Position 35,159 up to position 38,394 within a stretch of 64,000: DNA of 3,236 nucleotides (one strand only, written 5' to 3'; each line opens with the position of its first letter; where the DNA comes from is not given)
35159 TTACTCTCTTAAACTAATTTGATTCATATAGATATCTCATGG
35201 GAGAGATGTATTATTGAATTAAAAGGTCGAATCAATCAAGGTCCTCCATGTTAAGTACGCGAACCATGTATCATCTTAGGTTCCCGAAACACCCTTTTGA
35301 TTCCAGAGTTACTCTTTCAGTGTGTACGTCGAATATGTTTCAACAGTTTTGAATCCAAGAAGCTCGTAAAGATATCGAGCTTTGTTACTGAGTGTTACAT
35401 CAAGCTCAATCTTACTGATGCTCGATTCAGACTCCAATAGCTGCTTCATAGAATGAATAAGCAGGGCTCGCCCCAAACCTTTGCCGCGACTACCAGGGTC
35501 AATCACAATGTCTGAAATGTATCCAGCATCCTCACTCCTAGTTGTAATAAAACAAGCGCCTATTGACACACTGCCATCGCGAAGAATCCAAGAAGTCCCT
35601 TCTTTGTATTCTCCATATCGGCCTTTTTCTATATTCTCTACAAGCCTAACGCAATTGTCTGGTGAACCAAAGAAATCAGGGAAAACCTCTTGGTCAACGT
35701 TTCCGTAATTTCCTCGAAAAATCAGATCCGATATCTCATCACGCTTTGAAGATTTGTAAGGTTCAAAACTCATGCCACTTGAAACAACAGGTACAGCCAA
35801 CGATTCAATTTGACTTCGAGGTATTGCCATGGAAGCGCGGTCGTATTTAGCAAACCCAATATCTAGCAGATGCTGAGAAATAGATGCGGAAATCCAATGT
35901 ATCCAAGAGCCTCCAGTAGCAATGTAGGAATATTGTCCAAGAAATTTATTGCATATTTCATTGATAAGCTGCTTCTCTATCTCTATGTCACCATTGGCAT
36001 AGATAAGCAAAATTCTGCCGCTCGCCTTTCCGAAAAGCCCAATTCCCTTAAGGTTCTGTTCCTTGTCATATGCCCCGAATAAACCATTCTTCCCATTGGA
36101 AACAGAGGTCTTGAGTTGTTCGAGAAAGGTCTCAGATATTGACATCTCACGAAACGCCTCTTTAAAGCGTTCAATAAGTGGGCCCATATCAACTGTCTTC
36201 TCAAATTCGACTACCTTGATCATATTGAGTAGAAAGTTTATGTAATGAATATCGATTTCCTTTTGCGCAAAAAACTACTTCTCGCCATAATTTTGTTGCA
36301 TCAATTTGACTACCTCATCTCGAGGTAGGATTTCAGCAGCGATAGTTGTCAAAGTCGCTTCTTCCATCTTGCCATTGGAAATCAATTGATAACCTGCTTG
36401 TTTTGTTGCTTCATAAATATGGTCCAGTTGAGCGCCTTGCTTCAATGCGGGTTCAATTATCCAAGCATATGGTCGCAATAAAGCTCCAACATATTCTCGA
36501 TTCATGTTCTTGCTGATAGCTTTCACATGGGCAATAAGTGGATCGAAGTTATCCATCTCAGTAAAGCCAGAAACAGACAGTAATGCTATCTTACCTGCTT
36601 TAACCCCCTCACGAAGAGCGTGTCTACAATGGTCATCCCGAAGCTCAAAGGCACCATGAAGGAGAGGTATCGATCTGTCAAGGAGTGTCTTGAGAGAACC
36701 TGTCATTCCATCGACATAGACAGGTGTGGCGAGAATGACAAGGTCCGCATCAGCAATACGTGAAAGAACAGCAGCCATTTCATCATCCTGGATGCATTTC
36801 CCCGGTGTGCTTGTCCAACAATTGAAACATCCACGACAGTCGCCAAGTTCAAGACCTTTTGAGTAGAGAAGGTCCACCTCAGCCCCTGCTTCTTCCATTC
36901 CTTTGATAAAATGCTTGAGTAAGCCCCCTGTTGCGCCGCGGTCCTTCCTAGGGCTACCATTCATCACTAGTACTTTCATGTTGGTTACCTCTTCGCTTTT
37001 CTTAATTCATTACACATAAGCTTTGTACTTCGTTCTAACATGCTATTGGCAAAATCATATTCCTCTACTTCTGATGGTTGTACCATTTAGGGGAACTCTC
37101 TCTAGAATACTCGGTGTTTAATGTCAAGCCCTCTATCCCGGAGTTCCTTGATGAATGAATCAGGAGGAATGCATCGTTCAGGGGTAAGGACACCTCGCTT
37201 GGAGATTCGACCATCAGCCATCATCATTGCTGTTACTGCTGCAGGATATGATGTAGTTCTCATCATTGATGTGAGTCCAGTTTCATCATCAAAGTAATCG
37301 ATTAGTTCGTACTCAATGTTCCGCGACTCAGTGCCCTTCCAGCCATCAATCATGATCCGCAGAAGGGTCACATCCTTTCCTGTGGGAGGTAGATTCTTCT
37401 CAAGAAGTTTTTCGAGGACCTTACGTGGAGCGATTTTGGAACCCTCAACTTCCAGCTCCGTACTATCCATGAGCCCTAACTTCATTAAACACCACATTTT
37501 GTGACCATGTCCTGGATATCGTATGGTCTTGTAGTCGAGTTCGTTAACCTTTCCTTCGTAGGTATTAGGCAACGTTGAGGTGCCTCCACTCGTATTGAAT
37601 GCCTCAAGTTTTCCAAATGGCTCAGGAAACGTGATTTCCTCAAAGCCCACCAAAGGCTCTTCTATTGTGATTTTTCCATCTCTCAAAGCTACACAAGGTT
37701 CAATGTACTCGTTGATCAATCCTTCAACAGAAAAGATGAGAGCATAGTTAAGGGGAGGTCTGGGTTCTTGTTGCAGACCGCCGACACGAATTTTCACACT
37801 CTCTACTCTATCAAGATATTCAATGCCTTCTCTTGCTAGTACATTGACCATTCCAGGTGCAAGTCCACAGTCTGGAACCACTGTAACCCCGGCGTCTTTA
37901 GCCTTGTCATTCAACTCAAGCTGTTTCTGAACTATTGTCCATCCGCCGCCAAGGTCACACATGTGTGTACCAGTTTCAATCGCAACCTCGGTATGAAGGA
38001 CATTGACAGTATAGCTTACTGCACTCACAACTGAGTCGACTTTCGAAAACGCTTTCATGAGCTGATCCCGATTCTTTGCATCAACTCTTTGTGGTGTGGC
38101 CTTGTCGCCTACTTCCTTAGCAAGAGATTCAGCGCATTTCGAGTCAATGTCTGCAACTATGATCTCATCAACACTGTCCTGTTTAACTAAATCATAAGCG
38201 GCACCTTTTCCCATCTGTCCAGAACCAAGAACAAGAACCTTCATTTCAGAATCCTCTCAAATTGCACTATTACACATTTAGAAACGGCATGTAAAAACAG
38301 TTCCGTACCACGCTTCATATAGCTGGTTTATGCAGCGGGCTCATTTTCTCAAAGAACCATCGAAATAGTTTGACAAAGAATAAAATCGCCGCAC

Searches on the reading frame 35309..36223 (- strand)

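Call 45: search_protein_families(library=pfam, proteins=[window:35309-36223:-], max_evalue=0.001)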
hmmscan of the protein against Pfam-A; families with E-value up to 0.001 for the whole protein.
window:35309-36223:- (304 aa): 4 families
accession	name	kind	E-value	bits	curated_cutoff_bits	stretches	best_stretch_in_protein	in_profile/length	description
PF00583.31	Acetyltransf_1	-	9.3e-11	42.5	20.7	1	205-291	26-116/116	Acetyltransferase (GNAT) family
PF13673.13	Acetyltransf_10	-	2.4e-10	40.9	23.6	1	210-295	32-111/128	Acetyltransferase (GNAT) domain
PF13508.13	Acetyltransf_7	-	6.1e-10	39.8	27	1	209-292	3-83/84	Acetyltransferase (GNAT) domain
PF08445.16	FR47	-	0.00031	21.1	22.1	1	231-296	19-82/86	FR47-like protein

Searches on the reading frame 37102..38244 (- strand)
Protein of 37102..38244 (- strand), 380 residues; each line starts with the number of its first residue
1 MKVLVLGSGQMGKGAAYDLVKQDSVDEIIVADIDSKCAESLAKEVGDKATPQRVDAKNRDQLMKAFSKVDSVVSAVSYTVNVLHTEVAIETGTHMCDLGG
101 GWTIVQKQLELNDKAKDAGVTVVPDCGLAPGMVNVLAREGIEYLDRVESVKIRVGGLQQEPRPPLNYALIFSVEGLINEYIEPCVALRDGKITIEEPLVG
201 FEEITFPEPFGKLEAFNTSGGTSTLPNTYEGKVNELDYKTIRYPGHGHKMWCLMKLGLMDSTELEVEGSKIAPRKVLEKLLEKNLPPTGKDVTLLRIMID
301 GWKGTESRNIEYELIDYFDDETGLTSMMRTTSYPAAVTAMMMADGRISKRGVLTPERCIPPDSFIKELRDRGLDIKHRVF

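Call 45: search_protein_families(library=pfam, proteins=[window:37102-38244:-], max_evalue=0.001)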
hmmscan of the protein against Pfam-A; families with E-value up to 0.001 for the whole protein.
window:37102-38244:- (380 aa): 6 families
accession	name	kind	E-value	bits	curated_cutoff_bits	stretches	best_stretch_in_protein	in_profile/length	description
PF16653.10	Sacchrp_dh_C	-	1.9e-44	153.2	31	1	127-373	1-265/265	Saccharopine dehydrogenase C-terminal domain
PF03435.24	Sacchrp_dh_NADP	-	3.7e-21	76.2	25.1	1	3-123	1-129/129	Saccharopine dehydrogenase NADP binding domain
PF01488.26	Shikimate_DH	-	1e-06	29.3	24.3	1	2-86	14-93/138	Shikimate / quinate 5-dehydrogenase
PF00056.29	Ldh_1_N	-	2.3e-06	28.1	27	1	1-73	1-74/141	lactate/malate dehydrogenase, NAD binding domain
PF03807.23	F420_oxidored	-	8.7e-05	23.5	21.6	1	2-57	1-57/94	NADP oxidoreductase coenzyme F420-dependent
PF02254.24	TrkA_N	-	0.00097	19.9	23.8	0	3-88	1-83/116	TrkA-N domain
